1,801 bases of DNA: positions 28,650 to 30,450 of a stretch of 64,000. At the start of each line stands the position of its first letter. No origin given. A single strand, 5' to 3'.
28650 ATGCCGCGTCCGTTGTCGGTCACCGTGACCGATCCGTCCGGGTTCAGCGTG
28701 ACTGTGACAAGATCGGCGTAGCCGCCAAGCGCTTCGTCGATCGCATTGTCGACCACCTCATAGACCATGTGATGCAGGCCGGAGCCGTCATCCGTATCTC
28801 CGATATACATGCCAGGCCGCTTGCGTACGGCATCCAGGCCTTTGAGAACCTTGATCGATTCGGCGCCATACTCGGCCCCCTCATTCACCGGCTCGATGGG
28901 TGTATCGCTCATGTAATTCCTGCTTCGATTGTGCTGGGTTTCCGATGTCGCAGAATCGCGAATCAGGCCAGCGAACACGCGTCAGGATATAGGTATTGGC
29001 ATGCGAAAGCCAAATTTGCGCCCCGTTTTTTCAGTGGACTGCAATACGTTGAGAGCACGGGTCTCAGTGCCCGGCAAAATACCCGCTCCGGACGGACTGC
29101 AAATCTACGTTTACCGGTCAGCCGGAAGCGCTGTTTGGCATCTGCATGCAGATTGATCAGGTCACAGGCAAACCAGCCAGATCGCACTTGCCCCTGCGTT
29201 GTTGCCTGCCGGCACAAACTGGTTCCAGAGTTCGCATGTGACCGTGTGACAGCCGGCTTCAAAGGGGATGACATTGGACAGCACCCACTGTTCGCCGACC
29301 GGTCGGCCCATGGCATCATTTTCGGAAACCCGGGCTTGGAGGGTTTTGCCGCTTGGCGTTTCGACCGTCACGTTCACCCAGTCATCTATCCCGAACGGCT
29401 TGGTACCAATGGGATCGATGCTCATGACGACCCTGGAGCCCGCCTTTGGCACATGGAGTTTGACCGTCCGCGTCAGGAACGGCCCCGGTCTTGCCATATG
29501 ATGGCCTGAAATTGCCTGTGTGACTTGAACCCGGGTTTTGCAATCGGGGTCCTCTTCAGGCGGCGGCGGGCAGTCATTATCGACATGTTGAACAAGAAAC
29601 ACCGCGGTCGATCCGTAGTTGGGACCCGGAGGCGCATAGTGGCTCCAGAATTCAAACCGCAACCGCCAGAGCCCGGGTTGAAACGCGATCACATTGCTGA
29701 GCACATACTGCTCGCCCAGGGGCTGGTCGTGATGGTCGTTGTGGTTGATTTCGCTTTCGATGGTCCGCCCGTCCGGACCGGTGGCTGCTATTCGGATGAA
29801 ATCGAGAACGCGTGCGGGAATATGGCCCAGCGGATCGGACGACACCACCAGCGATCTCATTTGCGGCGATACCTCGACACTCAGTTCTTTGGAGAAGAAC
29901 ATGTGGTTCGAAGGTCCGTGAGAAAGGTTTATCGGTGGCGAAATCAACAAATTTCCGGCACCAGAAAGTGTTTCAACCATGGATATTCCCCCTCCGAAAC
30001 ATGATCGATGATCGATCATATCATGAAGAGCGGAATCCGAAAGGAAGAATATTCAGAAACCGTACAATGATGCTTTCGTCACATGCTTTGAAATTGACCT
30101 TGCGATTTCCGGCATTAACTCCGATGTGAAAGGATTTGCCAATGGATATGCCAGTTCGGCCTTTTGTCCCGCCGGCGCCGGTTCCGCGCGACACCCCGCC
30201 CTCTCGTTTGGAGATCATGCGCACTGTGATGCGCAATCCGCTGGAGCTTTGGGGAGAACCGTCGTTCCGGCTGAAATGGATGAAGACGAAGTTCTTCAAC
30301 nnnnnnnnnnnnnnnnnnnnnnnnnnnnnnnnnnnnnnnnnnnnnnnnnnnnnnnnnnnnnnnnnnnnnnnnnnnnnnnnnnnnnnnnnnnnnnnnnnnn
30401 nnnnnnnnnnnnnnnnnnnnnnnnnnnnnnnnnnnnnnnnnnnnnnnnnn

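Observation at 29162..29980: Lower-GC orphan gene encoding two tandem copies of an unrecognised beta-rich domain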

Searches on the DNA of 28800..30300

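Call 64: search_rna_families(source=window, start=28800, end=30300, threshold=evalue, max_evalue=1)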
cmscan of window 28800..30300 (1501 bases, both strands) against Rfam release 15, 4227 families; matches with E-value up to 1: 0.
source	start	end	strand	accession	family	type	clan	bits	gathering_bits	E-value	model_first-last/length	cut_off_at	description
